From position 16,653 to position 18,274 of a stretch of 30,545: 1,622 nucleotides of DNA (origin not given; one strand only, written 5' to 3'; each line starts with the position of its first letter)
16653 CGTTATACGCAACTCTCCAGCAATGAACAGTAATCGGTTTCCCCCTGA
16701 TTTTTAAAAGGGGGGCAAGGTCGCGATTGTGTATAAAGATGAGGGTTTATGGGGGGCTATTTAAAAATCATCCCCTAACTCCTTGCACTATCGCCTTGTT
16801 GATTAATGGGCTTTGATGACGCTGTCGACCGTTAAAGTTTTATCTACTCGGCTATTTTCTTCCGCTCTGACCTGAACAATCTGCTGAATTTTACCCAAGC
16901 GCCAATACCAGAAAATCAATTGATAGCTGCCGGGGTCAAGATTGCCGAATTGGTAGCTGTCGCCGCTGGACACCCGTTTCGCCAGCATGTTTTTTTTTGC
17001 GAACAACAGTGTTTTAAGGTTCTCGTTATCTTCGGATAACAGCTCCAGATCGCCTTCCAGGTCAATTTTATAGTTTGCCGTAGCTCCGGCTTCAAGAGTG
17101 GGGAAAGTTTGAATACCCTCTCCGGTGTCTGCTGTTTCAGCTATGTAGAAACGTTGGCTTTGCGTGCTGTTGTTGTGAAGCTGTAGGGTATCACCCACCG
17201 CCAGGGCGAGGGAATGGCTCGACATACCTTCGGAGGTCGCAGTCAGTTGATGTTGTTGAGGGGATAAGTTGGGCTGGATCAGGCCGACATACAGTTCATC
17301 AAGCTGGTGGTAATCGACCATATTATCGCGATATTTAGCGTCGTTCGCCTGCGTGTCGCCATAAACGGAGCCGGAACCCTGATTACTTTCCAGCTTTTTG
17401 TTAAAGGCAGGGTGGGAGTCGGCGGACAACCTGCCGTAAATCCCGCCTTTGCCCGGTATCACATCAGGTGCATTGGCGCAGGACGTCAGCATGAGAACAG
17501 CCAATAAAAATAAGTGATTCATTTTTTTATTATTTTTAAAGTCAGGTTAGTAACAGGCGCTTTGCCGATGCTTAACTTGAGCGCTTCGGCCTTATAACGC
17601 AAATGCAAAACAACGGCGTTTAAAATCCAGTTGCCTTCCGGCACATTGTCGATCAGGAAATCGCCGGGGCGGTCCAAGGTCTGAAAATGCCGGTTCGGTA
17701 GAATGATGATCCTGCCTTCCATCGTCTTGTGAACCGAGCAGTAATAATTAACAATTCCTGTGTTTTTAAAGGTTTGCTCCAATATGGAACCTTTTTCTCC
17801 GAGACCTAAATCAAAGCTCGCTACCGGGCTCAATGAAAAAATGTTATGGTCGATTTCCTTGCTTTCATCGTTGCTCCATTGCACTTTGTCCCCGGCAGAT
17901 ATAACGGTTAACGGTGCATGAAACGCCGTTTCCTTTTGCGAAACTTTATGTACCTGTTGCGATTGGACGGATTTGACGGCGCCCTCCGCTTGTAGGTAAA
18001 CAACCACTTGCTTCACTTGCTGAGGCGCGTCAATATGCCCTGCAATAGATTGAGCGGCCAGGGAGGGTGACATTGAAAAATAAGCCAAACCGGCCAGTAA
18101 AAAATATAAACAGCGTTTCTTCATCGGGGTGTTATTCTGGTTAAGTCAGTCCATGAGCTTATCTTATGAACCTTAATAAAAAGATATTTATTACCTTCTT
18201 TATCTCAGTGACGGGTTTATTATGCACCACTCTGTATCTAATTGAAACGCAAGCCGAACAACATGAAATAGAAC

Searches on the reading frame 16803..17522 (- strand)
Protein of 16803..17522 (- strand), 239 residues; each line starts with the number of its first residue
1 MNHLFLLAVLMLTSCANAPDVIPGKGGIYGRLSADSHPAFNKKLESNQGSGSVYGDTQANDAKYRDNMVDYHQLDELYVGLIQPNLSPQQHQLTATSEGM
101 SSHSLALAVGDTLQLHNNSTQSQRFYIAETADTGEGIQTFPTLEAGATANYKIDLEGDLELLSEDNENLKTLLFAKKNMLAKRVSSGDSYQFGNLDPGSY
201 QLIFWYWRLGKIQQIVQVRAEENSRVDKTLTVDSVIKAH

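Call 23: search_protein_families(library=pfam, proteins=[window:16803-17522:-], max_evalue=0.00001)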
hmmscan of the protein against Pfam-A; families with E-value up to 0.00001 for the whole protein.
window:16803-17522:- (239 aa): 0 families

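Call 54: search_protein_families(library=ncbifam, proteins=[window:16803-17522:-], max_evalue=0.001)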
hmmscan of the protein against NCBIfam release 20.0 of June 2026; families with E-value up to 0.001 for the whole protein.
window:16803-17522:- (239 aa): 0 families

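Call 71: search_protein_families(library=pfam, proteins=[window:16803-17522:-], max_evalue=0.01)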
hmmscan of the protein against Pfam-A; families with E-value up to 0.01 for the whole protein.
window:16803-17522:- (239 aa): 1 family
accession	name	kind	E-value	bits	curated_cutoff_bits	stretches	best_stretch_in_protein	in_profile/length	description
PF13620.12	CarboxypepD_reg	-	0.00035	21.3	32.3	0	189-231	39-82/82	Carboxypeptidase regulatory-like domain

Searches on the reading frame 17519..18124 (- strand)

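Call 23: search_protein_families(library=pfam, proteins=[window:17519-18124:-], max_evalue=0.00001)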
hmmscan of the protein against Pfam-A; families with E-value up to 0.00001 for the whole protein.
window:17519-18124:- (201 aa): 0 families

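Call 71: search_protein_families(library=pfam, proteins=[window:17519-18124:-], max_evalue=0.01)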
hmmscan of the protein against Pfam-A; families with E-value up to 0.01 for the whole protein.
window:17519-18124:- (201 aa): 2 families
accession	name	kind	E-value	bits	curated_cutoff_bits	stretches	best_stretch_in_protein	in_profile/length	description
PF00127.26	Copper-bind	-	0.00053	20.8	21.2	1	60-141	6-98/99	Copper binding proteins, plastocyanin/azurin family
PF09430.16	EMC7_beta-sandw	-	0.0078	16.8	26.6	0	136-179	9-54/122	ER membrane protein complex subunit 7, beta-sandwich domain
